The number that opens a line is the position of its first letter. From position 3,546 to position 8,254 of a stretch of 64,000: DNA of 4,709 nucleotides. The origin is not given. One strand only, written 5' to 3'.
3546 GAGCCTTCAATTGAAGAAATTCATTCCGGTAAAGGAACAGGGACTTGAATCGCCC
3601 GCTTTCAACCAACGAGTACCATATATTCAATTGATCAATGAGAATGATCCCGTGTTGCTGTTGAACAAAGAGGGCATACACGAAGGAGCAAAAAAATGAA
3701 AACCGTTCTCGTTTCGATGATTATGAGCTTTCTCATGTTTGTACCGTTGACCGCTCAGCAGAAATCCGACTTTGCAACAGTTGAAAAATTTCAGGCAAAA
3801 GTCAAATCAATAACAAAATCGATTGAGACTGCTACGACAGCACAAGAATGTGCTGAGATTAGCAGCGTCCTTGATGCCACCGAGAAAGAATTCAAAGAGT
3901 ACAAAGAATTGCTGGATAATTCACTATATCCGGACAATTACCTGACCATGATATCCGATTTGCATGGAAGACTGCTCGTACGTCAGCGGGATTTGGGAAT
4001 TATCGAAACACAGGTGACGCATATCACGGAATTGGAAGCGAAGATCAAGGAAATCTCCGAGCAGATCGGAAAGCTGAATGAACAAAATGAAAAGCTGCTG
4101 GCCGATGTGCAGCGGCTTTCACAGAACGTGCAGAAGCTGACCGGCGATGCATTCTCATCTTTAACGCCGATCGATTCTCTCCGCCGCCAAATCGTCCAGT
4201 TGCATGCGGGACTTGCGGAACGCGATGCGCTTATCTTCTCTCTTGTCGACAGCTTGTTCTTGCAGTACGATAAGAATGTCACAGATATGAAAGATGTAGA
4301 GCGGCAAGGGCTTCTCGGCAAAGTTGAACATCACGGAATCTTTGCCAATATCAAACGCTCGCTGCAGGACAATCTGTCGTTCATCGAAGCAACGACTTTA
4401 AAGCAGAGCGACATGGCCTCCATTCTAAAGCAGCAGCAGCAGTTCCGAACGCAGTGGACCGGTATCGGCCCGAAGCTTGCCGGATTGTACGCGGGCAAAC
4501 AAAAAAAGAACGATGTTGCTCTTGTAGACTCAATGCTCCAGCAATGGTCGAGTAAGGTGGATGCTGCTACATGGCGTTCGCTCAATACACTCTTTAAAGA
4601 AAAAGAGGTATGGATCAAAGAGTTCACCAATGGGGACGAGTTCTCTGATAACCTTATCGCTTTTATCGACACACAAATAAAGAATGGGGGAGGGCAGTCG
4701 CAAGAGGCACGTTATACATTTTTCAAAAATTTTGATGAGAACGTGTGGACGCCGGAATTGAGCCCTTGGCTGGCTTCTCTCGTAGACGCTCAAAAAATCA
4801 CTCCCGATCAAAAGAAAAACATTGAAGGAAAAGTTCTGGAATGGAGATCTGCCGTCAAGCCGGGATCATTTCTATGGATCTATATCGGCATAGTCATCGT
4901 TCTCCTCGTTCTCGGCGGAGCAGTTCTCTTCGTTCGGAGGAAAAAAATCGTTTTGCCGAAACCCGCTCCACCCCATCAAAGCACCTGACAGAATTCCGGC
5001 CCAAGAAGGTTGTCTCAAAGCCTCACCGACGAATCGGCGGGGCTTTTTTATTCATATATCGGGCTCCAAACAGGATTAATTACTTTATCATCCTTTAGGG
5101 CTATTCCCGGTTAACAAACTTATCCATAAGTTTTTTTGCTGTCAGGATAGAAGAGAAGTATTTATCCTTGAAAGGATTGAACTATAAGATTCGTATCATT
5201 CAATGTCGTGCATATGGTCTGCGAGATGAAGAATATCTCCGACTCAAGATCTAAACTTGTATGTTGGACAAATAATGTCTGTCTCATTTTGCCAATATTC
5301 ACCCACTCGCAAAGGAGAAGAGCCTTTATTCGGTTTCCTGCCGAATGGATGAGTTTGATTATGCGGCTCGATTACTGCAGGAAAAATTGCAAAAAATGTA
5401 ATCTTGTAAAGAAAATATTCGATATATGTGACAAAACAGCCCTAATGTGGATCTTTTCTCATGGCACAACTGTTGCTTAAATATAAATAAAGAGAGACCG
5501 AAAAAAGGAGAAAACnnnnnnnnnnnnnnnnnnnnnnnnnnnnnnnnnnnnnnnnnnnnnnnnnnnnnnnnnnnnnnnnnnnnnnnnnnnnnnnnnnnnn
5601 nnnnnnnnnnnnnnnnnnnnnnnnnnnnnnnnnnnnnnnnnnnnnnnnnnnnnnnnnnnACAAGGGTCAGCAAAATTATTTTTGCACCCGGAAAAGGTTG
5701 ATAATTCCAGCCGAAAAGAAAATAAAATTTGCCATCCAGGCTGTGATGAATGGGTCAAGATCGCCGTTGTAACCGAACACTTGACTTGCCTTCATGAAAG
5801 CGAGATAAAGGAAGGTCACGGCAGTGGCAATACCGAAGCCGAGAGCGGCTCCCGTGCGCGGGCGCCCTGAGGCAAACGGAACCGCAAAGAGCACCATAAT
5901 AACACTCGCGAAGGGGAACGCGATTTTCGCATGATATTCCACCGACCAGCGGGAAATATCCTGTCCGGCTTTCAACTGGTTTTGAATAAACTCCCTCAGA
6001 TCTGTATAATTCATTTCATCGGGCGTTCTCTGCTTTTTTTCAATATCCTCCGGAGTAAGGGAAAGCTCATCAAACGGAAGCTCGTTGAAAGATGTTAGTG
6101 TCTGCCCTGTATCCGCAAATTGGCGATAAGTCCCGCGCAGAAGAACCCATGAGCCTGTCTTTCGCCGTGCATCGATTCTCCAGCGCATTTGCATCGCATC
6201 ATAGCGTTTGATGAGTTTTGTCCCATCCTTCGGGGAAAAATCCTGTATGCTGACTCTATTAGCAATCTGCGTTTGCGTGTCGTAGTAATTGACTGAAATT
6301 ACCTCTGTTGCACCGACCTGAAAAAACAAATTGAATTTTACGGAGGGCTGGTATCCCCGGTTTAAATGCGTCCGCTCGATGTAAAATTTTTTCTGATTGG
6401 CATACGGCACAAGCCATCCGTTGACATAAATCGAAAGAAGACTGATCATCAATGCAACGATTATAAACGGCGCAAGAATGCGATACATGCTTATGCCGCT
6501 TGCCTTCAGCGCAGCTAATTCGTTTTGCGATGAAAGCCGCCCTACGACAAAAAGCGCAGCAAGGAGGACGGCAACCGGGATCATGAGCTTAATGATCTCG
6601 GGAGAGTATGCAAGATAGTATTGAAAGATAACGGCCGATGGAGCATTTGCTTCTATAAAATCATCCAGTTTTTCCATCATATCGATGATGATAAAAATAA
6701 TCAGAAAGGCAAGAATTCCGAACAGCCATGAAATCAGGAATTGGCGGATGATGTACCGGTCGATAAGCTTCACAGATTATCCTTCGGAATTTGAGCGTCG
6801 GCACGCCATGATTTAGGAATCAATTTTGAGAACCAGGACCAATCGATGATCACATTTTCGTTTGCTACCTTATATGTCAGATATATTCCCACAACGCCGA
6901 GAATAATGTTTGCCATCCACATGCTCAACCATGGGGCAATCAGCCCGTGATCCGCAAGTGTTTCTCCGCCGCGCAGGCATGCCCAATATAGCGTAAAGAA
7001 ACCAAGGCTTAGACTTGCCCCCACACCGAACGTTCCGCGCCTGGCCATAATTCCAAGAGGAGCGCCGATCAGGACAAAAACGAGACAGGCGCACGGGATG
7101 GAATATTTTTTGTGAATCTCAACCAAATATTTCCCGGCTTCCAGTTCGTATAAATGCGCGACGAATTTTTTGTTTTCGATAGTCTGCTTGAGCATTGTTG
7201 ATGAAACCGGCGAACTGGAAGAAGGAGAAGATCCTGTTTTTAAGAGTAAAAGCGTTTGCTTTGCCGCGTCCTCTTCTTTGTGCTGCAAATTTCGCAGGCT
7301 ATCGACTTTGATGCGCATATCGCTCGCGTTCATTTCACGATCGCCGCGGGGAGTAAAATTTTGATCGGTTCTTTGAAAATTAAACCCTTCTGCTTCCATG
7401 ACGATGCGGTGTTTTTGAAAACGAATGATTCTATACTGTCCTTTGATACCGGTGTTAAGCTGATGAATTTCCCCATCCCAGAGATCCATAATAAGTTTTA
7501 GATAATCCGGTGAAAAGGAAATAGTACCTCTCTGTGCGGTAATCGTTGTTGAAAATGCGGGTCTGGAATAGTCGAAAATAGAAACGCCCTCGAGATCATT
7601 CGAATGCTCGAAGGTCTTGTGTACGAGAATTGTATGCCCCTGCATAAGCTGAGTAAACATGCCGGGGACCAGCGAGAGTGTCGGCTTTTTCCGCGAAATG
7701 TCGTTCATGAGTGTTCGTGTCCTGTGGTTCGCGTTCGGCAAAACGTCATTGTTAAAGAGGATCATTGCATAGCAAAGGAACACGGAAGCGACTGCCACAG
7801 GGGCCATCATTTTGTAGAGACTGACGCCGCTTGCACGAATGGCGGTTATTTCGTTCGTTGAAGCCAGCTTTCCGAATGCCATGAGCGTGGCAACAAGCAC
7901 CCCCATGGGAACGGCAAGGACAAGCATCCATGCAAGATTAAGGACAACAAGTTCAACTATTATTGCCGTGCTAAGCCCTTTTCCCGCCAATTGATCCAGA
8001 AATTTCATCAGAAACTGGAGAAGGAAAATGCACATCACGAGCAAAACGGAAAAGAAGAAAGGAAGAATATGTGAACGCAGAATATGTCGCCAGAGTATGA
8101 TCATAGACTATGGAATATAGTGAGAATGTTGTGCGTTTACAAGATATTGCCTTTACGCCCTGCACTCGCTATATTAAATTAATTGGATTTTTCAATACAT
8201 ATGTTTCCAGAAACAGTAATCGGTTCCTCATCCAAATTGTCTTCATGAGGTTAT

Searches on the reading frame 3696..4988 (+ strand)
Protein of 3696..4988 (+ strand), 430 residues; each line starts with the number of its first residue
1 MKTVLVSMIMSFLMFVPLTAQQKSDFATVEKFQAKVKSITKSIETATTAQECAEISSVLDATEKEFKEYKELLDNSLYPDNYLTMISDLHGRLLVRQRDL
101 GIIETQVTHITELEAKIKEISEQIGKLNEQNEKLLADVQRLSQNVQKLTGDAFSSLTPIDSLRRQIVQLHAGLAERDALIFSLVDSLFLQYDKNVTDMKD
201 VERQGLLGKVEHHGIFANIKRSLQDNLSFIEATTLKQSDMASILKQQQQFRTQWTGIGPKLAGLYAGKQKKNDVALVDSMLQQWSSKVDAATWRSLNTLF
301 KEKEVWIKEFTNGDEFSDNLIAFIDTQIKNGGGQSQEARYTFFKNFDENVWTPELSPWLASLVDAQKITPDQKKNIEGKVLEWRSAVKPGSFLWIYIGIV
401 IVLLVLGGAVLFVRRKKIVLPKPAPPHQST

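Call 77: search_protein_families(library=pfam, proteins=[window:3696-4988:+], max_evalue=0.001)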
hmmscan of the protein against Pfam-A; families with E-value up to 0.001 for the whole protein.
window:3696-4988:+ (430 aa): 2 families
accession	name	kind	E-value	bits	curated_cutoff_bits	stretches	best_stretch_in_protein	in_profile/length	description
PF02403.27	Seryl_tRNA_N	-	0.00011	22.8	28.2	0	109-149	44-87/108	Seryl-tRNA synthetase N-terminal domain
PF05377.16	FlaC_arch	-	0.00012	22.8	27.8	1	110-148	2-40/55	Flagella accessory protein C (FlaC)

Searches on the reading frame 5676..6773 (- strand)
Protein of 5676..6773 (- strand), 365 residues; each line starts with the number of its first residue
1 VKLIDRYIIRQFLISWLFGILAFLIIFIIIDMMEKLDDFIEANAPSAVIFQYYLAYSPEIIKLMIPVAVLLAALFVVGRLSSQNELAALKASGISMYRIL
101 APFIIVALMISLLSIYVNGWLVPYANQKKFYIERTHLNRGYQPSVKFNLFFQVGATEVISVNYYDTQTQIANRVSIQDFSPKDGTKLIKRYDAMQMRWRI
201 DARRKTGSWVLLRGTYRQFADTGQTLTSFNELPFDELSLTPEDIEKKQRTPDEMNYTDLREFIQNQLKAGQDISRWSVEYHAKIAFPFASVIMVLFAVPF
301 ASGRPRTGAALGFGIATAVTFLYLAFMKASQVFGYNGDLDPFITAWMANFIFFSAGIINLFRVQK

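Call 77: search_protein_families(library=pfam, proteins=[window:5676-6773:-], max_evalue=0.001)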
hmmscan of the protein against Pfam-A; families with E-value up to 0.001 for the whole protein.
window:5676-6773:- (365 aa): 1 family
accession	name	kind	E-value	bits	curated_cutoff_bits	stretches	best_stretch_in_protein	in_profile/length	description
PF03739.19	LptF_LptG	-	3.1e-87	293.3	27.9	1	6-358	1-349/353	Lipopolysaccharide export system permease LptF/LptG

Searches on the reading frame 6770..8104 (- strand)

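Call 77: search_protein_families(library=pfam, proteins=[window:6770-8104:-], max_evalue=0.001)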
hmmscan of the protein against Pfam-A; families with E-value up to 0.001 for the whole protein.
window:6770-8104:- (444 aa): 1 family
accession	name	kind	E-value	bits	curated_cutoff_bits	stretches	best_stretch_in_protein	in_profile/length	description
PF03739.19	LptF_LptG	-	2.1e-81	274.2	27.9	1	6-412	1-353/353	Lipopolysaccharide export system permease LptF/LptG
